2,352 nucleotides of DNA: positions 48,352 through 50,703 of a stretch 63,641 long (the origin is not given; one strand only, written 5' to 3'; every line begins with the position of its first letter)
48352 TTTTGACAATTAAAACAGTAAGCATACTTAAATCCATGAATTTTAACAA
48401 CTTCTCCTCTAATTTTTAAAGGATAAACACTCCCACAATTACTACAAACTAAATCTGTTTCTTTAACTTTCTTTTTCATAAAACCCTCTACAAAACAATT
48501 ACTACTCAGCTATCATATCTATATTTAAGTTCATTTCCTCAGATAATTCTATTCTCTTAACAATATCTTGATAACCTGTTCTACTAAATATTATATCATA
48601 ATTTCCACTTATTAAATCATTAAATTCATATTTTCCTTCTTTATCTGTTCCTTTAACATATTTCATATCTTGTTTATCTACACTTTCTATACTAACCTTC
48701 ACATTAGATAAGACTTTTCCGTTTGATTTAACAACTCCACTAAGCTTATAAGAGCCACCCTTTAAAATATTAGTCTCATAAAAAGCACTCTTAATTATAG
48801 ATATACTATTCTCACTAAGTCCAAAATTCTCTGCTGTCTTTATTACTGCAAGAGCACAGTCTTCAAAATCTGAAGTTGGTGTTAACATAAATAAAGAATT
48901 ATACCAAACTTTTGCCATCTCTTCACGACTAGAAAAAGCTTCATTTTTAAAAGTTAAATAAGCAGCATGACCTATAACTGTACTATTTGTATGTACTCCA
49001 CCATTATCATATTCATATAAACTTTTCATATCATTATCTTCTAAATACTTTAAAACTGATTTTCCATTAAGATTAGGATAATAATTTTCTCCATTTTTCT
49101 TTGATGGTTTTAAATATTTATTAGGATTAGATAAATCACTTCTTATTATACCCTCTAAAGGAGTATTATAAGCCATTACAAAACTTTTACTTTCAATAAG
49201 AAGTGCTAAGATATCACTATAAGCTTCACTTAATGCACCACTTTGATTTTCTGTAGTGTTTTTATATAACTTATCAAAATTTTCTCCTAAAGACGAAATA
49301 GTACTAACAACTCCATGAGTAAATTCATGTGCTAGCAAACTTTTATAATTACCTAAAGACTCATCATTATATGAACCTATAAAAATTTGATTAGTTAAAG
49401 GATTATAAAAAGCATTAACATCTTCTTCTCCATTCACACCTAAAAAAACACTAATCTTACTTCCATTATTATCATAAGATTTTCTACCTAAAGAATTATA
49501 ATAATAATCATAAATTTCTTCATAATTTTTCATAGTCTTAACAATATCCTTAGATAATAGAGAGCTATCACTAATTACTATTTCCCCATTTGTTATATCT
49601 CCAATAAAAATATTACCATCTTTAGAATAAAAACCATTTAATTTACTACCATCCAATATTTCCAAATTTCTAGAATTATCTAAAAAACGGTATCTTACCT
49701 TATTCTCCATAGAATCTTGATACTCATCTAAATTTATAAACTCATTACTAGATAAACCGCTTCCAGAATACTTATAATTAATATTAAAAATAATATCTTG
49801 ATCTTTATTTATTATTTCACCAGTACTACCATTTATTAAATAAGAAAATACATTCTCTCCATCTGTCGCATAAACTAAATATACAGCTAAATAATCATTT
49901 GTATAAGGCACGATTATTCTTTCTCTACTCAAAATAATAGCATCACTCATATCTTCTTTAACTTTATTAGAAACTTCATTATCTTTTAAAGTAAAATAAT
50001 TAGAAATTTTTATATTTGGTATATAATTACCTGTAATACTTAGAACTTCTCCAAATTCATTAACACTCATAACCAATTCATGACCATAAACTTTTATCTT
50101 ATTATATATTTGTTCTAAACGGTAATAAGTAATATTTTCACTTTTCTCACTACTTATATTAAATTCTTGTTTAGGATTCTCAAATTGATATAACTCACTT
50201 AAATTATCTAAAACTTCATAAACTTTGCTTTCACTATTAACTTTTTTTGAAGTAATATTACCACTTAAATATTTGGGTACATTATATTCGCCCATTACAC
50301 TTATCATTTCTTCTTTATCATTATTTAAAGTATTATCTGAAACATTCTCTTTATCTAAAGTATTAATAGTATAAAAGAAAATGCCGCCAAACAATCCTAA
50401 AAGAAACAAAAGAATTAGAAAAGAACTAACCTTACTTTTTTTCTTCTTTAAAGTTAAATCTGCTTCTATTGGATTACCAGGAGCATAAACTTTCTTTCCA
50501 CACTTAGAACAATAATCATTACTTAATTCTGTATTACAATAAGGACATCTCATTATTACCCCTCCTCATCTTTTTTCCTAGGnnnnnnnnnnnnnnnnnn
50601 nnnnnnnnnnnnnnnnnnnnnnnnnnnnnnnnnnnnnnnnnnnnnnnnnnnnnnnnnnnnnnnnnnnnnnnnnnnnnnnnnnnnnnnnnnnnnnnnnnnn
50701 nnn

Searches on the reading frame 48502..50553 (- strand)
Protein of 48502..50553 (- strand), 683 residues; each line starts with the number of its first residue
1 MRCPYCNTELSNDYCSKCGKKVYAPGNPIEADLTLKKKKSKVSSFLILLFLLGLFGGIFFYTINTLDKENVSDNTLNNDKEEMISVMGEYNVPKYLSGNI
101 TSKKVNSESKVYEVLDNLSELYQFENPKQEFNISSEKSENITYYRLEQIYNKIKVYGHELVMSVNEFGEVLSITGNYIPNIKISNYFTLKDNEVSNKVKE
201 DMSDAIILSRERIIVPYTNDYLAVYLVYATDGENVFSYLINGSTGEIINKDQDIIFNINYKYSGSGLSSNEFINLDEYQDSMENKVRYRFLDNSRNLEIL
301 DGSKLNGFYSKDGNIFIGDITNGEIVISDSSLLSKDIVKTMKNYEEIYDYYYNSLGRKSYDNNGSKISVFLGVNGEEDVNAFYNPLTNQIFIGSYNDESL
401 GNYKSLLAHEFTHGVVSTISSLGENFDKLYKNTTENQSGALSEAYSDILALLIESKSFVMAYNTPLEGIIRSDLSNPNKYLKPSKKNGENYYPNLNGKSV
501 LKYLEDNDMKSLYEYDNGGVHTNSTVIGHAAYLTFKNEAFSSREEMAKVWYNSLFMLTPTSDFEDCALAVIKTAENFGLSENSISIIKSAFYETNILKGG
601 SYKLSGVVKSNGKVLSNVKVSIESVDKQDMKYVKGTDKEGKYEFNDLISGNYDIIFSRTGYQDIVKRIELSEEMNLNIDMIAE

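Call 54: search_protein_families(library=pfam, proteins=[window:48502-50553:-], max_evalue=0.001)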
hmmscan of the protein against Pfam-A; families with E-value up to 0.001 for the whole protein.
window:48502-50553:- (683 aa): 7 families
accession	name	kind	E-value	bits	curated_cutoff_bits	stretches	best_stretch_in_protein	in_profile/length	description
PF02868.21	Peptidase_M4_C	-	2.6e-21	76.7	24.4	1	435-596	6-165/165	Thermolysin metallopeptidase, alpha-helical domain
PF01447.24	Peptidase_M4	-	1.5e-12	48.6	22.4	1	285-416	20-144/145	Thermolysin metallopeptidase, catalytic domain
PF13620.12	CarboxypepD_reg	-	4.9e-10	40.1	32.3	1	604-678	2-79/82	Carboxypeptidase regulatory-like domain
PF13715.12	CarbopepD_reg_2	-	4.6e-09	36.6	32.2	1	605-680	2-74/88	CarboxypepD_reg-like domain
PF07504.19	FTP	-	3.5e-07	30.4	21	1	141-177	15-51/51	Fungalysin/Thermolysin Propeptide Motif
PF24025.1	Ig_DR_A0283-like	-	1e-05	26.2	27.1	1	599-656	5-62/102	DR_A0283-like, Ig-like domain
PF17210.9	SdrD_B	-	2.2e-05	25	29.7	1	607-658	16-66/112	SdrD B-like domain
